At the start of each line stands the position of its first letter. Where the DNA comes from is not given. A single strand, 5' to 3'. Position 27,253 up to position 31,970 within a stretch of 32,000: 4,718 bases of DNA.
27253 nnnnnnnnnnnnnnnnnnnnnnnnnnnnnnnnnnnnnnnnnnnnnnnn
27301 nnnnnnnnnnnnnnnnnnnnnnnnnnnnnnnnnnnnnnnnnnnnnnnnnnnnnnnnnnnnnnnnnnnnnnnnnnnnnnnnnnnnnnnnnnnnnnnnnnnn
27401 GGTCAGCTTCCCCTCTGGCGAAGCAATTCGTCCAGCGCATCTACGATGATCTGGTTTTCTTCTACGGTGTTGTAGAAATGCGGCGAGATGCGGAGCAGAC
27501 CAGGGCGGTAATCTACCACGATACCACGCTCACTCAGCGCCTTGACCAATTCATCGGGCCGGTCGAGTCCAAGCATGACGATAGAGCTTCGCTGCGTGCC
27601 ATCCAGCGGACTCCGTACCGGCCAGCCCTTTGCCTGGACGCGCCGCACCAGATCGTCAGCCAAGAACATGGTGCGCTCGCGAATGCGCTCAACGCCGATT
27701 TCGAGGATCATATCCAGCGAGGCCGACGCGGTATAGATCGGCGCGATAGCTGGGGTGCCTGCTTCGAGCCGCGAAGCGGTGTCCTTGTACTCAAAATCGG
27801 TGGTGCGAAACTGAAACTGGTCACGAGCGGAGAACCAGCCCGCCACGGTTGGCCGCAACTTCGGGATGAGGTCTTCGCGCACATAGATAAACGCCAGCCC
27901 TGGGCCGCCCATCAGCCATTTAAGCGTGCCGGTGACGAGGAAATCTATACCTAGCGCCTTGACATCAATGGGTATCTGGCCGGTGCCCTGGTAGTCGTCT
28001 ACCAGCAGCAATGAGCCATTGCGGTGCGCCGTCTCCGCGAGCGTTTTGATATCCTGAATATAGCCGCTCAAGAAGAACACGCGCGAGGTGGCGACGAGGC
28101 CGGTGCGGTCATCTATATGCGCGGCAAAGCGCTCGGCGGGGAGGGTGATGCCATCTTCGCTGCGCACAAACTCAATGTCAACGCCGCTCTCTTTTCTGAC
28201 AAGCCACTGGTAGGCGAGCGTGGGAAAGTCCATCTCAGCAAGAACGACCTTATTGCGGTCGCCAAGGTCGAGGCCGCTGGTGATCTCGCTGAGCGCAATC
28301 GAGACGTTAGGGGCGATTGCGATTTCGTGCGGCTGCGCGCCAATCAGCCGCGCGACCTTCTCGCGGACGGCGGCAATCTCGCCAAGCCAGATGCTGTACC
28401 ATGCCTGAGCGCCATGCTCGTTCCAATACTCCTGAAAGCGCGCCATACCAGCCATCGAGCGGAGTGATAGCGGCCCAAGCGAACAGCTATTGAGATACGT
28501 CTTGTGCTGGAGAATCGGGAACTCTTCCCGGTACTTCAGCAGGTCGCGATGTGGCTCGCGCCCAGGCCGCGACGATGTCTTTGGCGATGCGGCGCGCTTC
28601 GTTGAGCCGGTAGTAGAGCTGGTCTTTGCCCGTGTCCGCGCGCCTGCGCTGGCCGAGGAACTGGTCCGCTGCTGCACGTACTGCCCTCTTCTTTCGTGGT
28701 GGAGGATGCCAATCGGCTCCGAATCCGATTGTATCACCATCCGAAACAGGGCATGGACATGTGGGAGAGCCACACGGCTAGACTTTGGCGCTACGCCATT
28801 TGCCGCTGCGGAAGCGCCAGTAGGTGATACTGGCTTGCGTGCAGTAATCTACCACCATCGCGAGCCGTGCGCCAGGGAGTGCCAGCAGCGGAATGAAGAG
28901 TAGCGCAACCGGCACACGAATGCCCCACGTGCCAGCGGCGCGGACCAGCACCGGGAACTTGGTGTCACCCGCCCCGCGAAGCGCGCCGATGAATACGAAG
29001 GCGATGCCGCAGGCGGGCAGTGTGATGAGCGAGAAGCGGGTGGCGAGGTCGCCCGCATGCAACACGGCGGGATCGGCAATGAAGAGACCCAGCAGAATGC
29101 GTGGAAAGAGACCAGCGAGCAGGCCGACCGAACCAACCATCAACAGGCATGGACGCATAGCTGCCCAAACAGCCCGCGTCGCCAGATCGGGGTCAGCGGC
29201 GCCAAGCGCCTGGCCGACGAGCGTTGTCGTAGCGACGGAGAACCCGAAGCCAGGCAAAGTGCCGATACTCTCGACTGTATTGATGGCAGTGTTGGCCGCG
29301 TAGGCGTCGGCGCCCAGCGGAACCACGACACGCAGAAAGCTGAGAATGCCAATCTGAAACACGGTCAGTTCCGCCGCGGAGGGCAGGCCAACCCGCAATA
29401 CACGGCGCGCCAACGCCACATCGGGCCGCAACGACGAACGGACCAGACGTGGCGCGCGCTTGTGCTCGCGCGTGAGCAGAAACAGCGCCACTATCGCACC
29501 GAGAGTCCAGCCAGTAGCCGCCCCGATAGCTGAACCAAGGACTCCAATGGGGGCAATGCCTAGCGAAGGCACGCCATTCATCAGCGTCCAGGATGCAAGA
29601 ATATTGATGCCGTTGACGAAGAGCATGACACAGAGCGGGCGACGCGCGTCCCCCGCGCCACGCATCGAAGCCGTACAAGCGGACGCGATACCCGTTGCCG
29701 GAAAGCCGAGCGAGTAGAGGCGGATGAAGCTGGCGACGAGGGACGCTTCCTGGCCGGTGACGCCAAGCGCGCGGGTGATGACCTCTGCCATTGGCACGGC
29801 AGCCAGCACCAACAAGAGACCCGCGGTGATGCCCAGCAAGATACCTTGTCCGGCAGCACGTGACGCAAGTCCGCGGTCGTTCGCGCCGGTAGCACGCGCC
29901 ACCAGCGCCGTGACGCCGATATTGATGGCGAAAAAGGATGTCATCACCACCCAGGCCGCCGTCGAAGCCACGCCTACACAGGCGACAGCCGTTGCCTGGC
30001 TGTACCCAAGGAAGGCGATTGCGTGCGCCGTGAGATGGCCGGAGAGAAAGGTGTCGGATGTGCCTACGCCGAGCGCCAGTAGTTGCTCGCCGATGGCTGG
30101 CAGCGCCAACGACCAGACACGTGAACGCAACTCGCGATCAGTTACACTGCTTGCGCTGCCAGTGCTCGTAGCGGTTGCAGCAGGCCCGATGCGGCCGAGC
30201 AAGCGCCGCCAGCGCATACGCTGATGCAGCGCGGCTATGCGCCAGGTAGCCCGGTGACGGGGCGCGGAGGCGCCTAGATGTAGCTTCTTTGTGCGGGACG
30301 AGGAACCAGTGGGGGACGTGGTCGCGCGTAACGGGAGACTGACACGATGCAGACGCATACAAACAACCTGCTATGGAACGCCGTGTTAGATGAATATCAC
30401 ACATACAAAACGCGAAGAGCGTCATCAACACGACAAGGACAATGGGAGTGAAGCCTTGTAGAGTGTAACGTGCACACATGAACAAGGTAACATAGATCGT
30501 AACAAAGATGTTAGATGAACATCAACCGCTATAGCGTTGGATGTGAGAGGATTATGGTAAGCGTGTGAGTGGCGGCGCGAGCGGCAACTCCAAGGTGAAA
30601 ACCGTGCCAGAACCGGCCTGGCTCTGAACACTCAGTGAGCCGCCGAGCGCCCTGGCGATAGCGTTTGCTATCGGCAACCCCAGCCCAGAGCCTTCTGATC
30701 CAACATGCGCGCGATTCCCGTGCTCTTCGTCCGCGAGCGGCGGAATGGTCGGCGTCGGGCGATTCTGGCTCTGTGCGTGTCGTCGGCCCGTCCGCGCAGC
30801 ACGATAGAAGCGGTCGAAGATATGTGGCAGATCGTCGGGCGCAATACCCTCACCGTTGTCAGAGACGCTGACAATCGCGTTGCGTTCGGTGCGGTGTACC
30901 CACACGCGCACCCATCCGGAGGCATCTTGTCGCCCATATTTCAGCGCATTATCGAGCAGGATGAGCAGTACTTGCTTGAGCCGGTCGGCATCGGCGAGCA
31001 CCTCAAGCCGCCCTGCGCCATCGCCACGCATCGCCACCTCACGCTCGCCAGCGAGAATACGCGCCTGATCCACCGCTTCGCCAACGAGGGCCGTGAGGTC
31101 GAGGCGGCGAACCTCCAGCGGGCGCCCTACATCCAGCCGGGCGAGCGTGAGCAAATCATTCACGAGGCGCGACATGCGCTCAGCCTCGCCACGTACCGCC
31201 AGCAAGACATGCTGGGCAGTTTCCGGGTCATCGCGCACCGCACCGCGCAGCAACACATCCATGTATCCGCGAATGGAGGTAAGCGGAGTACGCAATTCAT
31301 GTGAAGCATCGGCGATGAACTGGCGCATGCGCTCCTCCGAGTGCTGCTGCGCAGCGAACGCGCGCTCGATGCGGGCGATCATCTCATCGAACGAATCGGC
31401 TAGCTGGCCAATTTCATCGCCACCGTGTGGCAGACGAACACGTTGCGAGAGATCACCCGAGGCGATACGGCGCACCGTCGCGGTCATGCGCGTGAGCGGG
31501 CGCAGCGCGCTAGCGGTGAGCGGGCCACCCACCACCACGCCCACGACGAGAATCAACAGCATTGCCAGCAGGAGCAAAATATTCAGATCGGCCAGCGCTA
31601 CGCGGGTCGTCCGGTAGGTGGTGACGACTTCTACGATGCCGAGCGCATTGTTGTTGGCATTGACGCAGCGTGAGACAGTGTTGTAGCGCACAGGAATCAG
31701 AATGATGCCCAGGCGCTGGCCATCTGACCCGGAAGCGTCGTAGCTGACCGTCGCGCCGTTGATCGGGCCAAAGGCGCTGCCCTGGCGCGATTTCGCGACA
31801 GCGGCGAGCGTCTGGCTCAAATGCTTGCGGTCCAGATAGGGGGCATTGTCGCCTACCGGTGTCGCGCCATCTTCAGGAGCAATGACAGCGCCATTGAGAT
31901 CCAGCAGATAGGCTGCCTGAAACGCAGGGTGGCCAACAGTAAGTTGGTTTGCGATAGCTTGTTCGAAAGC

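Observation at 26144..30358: MATE exporter / Cys-less class-V PLP enzyme / GG-terminated beta-grasp protein / OCD-family enzyme: candidate uncharacterised carrier-protein-dependent amino-acid-derived metabolite operon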

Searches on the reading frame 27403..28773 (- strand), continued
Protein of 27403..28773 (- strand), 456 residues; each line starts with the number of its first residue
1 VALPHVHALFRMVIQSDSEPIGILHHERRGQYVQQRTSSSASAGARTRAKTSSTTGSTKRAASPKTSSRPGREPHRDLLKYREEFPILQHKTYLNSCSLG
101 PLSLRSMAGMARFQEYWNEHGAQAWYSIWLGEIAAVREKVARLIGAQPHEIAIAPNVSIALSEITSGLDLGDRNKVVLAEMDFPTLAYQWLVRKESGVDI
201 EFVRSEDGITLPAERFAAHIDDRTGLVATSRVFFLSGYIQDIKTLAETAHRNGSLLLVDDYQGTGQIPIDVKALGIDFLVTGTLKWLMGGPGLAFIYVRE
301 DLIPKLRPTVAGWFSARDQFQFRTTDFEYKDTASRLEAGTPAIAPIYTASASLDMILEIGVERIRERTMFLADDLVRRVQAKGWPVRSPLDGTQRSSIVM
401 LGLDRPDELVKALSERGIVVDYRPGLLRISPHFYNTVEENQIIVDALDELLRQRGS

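Call 64: fold_search(model_id=the predicted structure, library=pdb)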
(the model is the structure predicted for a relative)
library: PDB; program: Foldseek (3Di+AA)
matches with E <= 10: 1924; with E <= 0.001: 1672
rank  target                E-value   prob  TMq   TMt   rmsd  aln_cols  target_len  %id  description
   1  7ceq                  4.7e-25  1.00  0.75  0.77   4.1       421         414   25  Crystal structure of cysteine desulfurase SufS H121A from Bacillus subtilis (released 2021-06-30)
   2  9jxt                  4.7e-25  1.00  0.74  0.77   4.0       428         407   24  An aldehyde-containing intermediate of SufS in complex with (2R,3R)-3-ethoxycarbonylaziridine-2-carboxylic acid (released 2025-07-16)
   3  7xet                  6.5e-25  1.00  0.75  0.78   4.1       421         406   25  SufS with beta-cyano-L-alanine (released 2023-04-05)
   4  7e6f                  8.2e-25  1.00  0.74  0.76   4.1       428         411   24  Crystal structure of PMP-bound form of cysteine desulfurase SufS R376A from Bacillus subtilis in L-cycloserine-inhibitio (released 2022-03-02)
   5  7tlq_A                9.7e-25  1.00  0.75  0.77   3.7       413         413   21  Structure of Atopobium parvulum SufS C375S (released 2022-02-16)
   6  7xen                  1.1e-24  1.00  0.74  0.80   3.9       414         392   25  SufS with L-penicillamine (released 2023-04-05)
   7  7e6e                  1.2e-24  1.00  0.75  0.77   4.0       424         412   24  Crystal structure of PMP-bound form of cysteine desulfurase SufS R376A from Bacillus subtilis in D-cycloserine-inhibitio (released 2022-03-02)
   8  5b7s_B                1.3e-24  1.00  0.76  0.81   4.0       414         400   22  Apo structure of Cysteine Desulfurase from Thermococcus onnurineus NA1 (released 2017-06-14)
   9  7e6d                  1.5e-24  1.00  0.74  0.76   4.1       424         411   25  Crystal structure of cysteine desulfurase SufS R376A from Bacillus subtilis (released 2022-03-02)
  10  7cep                  1.6e-24  1.00  0.76  0.77   4.1       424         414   25  Crystal structure of L-cycloserine-bound form of cysteine desulfurase SufS from Bacillus subtilis (released 2021-06-30)
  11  6kfy                  1.6e-24  1.00  0.74  0.77   4.1       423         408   25  SufS from Bacillus subtilis in a resting state at 1.96 angstrom resolution (released 2020-07-15)
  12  7e6c                  1.6e-24  1.00  0.74  0.76   4.1       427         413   24  Crystal structure of L-cycloserine-bound form of cysteine desulfurase SufS C361A from Bacillus subtilis (released 2022-03-02)
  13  7e6b                  2.0e-24  1.00  0.74  0.76   4.1       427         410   24  Crystal structure of PMP-bound form of cysteine desulfurase SufS C361A from Bacillus subtilis (released 2022-03-02)
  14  7e6a                  2.1e-24  1.00  0.74  0.76   4.1       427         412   24  Crystal structure of cysteine desulfurase SufS C361A from Bacillus subtilis (released 2022-03-02)
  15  7ceo                  2.1e-24  1.00  0.74  0.76   4.1       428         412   24  Crystal structure of PMP-bound form of cysteine desulfurase SufS from Bacillus subtilis (released 2021-06-30)
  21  1qz9                  3.3e-24  1.00  0.77  0.81   3.6       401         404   24  The Three Dimensional Structure of Kynureninase from Pseudomonas fluorescens (released 2004-01-20)
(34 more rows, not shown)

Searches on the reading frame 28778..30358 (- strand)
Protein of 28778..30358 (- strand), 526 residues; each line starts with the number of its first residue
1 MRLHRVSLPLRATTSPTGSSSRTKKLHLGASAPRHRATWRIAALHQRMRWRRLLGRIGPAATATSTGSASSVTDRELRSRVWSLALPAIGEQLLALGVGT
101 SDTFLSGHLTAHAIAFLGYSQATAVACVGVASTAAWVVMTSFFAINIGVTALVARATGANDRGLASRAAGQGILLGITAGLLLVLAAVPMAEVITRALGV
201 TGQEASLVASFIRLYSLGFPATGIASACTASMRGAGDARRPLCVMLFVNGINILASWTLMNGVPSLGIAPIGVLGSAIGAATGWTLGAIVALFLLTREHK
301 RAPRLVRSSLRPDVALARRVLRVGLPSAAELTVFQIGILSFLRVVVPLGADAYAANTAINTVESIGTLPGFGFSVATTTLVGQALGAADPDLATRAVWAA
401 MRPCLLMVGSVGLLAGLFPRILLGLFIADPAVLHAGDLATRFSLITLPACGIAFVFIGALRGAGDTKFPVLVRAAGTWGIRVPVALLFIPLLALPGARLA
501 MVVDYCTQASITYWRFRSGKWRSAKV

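Call 3: search_protein_families(library=pfam, proteins=[window:28778-30358:-], max_evalue=0.01)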
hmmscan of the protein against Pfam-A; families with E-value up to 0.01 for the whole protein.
window:28778-30358:- (526 aa): 1 family
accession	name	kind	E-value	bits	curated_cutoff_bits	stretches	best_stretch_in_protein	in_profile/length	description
PF01554.23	MatE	-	1.4e-40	139.1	24.9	2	326-486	1-160/161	MatE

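Call 4: search_protein_families(library=ncbifam, proteins=[window:28778-30358:-], max_evalue=0.01)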
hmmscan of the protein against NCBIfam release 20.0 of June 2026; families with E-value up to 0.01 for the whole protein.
window:28778-30358:- (526 aa): 10 families
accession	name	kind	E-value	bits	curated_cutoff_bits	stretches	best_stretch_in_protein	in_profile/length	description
TIGR00797.1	matE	subfamily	1.1e-63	215.5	147.4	1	114-488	17-384/396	MATE family efflux transporter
NF007562.1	PRK10189.1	equivalog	1.1e-39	136.5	465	1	104-521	44-462/470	EmmdR/YeeO family multidrug/toxin efflux MATE transporter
NF041801.1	MATE_SolL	equivalog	8.7e-28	97.3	780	1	102-523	33-453/458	solanimycin export family MATE transporter SolL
NF001214.0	PRK00187.1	equivalog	6.5e-15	55.1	449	1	81-488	12-411/464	NorM family multidrug efflux MATE transporter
NF000263.1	MATE_multi_NorM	equivalog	1.1e-10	41.5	950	1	72-482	12-409/459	multidrug efflux MATE transporter NorM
NF007690.0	PRK10367.1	equivalog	2.2e-10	40.1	409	1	80-515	10-426/441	MATE family efflux transporter DinF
NF000131.1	MATE_multi_MepA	equivalog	1.5e-06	27.7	850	1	94-503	23-421/451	multidrug efflux MATE transporter MepA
NF041358.1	GntT_guanitoxin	equivalog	5.9e-05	22.3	525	1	113-460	36-378/438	guanitoxin biosynthesis MATE family efflux transporter GntT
NF007130.1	PRK09575.1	equivalog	0.0023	17.3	445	1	120-503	37-414/435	MATE family efflux transporter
NF006618.0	PRK09185.1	subfamily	0.0061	15.6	407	0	200-301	132-237/394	beta-ketoacyl-ACP synthase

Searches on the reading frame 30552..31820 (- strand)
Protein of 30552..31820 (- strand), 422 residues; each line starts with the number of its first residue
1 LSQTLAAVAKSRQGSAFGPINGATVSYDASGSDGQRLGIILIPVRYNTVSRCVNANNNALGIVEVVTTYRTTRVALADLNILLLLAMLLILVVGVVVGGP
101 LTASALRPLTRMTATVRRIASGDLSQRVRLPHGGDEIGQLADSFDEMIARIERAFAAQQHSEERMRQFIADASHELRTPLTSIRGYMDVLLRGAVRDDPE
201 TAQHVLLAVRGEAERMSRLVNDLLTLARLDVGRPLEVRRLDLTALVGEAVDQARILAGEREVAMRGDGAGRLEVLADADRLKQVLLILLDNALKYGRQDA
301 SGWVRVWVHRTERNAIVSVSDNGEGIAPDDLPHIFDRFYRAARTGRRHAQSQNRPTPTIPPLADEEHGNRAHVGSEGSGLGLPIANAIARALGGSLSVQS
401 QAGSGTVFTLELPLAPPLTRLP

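Call 3: search_protein_families(library=pfam, proteins=[window:30552-31820:-], max_evalue=0.01)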
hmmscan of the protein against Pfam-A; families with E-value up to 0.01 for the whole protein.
window:30552-31820:- (422 aa): 3 families
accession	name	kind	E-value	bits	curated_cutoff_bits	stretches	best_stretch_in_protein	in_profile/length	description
PF02518.31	HATPase_c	-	5.2e-28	98.1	26.4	1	277-415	2-110/111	Histidine kinase-, DNA gyrase B-, and HSP90-like ATPase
PF00512.31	HisKA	-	1.9e-20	73.1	26.9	1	165-230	2-64/66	His Kinase A (phospho-acceptor) domain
PF00672.30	HAMP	-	9.3e-16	58.3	25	1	103-152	4-52/53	HAMP domain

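Call 4: search_protein_families(library=ncbifam, proteins=[window:30552-31820:-], max_evalue=0.01)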
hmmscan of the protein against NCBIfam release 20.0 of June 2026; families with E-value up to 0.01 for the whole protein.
window:30552-31820:- (422 aa): 91 families (the best 25 are shown)
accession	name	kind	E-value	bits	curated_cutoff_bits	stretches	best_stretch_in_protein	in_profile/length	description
NF033092.0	HK_WalK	equivalog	8.9e-67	226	725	3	157-345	364-551/594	cell wall metabolism sensor histidine kinase WalK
NF046044.1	PnpS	equivalog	4.1e-55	187.4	400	2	162-345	166-348/390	two-component system histidine kinase PnpS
TIGR01386.1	cztS_silS_copS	subfamily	2.3e-54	185.1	292.55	2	63-349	146-420/457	heavy metal sensor histidine kinase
TIGR02966.1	phoR_proteo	equivalog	1e-50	172.7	334.2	2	162-347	110-294/333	phosphate regulon sensor histidine kinase PhoR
NF040691.1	MtrAB_MtrB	equivalog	2e-49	169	450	2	79-346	186-450/507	MtrAB system histidine kinase MtrB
NF041735.1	hist_kin_RppB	equivalog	6.4e-44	150.4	400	2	160-348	211-399/438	two-component system sensor histidine kinase RppB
NF012163.2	BaeS_SmeS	equivalog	4e-42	144.7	500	1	52-347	131-417/457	sensor histidine kinase efflux regulator BaeS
NF045911.1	TCSHisKinNblS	equivalog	1.9e-41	142.1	1000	2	165-342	388-575/621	two-component system sensor histidine kinase NblS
NF041210.1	his_kin_PieS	equivalog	3.7e-41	141.6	850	1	53-342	139-423/474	two component system sensor histidine kinase PieS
NF008312.0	PRK11100.1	equivalog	4.5e-41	141.2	356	1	51-414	152-474/477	two-component system sensor histidine kinase CreC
NF007837.0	PRK10549.1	equivalog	3.8e-40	138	603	1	46-347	125-417/466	envelope stress sensor histidine kinase BaeS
NF033093.1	HK_VicK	exception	5.9e-38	130.6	680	1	157-347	200-394/448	cell wall metabolism sensor histidine kinase VicK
NF007345.0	PRK09835.1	subfamily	5.3e-37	127.5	423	1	83-347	192-440/482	Cu(+)/Ag(+) sensor histidine kinase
NF008468.0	PRK11360.1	equivalog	7.5e-37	127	646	2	167-345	398-571/616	two-component system sensor histidine kinase AtoS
NF045903.1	CuHisKinLciSLeg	equivalog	1.7e-33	116.5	700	2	68-344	53-314/357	copper-responsive two-component system sensor histidine kinase LciS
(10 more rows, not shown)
